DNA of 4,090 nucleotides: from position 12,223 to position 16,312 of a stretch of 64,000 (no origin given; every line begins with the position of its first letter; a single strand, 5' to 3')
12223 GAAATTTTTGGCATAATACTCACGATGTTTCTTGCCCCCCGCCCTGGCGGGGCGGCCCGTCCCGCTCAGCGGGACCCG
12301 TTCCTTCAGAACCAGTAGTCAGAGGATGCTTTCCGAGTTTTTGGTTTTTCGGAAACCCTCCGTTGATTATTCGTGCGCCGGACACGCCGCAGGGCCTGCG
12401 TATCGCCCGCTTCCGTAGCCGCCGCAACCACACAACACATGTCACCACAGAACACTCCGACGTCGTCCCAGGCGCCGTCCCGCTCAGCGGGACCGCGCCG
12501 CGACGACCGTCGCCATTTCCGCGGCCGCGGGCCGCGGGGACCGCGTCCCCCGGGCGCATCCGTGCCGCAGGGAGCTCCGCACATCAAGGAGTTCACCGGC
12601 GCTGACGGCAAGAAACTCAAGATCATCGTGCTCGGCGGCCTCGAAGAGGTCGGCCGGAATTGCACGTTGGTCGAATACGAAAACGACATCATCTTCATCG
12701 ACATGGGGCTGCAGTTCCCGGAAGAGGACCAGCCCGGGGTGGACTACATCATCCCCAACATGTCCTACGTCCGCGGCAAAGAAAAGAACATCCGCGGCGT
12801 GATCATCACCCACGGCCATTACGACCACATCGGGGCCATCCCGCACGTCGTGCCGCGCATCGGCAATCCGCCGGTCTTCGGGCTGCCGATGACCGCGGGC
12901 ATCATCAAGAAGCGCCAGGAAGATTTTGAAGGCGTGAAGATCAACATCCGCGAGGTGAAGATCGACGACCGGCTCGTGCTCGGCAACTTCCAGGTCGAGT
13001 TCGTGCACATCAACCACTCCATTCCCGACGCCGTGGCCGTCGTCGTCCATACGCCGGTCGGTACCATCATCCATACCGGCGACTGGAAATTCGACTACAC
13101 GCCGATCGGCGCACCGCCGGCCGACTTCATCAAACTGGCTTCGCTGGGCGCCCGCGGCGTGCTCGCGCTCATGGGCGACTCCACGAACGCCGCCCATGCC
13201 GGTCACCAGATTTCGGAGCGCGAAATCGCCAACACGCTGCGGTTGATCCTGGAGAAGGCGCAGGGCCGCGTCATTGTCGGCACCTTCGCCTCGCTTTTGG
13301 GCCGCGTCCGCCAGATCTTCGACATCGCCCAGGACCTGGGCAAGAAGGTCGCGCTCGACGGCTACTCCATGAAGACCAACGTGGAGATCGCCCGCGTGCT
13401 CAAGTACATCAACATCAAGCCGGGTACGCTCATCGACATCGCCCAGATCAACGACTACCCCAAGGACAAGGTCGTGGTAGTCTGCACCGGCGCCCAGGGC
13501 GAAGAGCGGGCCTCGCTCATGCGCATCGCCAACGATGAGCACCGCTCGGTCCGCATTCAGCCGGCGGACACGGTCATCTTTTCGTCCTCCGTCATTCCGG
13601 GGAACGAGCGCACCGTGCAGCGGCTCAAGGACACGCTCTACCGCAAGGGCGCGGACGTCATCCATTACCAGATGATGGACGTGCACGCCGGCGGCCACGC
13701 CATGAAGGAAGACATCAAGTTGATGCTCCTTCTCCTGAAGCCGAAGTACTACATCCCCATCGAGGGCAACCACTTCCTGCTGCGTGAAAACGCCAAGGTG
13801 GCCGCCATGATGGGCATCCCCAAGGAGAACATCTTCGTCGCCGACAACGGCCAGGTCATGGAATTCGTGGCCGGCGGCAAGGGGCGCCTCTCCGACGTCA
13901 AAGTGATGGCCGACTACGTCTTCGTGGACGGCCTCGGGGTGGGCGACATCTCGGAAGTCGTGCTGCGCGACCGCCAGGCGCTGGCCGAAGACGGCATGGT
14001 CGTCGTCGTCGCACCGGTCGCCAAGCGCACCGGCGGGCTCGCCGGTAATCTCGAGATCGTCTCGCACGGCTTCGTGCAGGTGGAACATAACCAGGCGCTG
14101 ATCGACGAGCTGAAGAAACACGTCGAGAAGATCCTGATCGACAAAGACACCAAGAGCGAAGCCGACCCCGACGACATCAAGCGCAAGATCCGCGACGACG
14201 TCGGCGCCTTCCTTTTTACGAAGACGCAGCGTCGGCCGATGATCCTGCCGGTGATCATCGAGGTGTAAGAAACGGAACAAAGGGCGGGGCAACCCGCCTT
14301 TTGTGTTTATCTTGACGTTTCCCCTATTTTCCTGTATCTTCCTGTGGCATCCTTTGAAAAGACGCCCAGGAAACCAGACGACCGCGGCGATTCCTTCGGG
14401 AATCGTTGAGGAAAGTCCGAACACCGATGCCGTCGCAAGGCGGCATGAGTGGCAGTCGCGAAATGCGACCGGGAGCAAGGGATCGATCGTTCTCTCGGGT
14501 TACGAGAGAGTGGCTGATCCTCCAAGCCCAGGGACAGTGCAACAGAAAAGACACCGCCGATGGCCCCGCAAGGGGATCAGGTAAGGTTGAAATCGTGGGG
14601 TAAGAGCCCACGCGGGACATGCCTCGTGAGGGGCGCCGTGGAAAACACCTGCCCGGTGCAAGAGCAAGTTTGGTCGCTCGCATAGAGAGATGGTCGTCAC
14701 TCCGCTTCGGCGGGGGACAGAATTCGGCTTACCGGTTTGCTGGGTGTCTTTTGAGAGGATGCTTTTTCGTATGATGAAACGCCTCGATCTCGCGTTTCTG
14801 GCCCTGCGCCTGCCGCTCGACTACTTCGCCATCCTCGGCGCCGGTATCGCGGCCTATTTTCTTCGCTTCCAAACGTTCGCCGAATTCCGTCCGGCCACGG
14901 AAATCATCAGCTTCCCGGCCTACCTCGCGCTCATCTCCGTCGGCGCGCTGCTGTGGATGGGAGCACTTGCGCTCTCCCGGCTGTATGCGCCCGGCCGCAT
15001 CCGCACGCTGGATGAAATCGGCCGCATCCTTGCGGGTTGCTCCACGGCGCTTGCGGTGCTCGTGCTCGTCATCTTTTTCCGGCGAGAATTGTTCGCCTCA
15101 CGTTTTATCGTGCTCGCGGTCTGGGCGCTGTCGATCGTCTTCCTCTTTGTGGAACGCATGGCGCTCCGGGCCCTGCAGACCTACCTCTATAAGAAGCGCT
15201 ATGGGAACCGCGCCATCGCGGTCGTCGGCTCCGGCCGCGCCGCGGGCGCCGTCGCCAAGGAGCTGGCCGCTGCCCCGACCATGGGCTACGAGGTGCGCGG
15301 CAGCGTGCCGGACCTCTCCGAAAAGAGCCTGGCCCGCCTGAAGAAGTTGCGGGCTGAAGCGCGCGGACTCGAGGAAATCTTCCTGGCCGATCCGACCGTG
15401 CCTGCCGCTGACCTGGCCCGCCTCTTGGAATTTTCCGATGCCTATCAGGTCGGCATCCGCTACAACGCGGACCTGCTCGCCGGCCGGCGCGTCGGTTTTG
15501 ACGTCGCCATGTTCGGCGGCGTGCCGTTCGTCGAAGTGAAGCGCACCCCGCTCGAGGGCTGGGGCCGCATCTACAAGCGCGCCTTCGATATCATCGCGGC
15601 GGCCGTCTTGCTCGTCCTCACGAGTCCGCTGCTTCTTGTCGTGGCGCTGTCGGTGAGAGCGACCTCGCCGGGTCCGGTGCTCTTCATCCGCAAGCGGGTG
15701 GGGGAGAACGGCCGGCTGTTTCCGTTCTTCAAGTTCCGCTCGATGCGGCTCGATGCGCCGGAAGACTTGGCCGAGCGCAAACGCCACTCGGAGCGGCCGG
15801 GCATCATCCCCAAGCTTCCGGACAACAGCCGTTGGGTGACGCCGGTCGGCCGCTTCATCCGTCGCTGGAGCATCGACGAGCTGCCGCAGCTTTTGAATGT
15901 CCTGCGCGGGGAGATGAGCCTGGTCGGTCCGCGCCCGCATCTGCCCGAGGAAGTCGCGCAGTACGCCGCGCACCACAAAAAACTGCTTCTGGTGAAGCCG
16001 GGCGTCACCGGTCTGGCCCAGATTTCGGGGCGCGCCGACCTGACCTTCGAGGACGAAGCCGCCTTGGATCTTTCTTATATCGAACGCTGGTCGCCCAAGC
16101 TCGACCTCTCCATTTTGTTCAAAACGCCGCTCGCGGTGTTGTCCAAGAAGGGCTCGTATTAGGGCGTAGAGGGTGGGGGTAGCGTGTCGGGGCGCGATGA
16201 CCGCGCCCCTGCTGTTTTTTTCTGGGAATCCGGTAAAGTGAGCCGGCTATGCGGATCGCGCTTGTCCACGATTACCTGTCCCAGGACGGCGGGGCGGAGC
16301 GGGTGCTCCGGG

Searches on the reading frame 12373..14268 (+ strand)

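Call 95: search_protein_families(library=pfam, proteins=[window:12373-14268:+], max_evalue=0.001)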
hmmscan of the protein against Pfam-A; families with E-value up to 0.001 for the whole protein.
window:12373-14268:+ (631 aa): 4 families
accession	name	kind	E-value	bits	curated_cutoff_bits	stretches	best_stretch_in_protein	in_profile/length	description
PF22505.1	RNase_J_b_CASP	-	4.5e-43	146.5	27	1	297-421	1-125/126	Ribonuclease J, beta-CASP domain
PF17770.6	RNase_J_C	-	8.4e-28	97.8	23.8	1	530-631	1-102/102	Ribonuclease J C-terminal domain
PF00753.33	Lactamase_B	-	9.5e-14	52.2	22.7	1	93-240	4-152/196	Metallo-beta-lactamase superfamily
PF12706.13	Lactamase_B_2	-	2.4e-11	44.1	27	1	137-239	27-144/200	Beta-lactamase superfamily domain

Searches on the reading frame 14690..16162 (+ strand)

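Call 95: search_protein_families(library=pfam, proteins=[window:14690-16162:+], max_evalue=0.001)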
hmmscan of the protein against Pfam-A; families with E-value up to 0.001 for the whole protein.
window:14690-16162:+ (490 aa): 2 families
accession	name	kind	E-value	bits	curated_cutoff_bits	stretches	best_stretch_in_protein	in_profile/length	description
PF02397.22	Bac_transf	-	7.3e-61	205.2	27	1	296-484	1-178/179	Bacterial sugar transferase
PF13727.12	CoA_binding_3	-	1.7e-08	35.2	25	1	105-214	12-118/175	CoA-binding domain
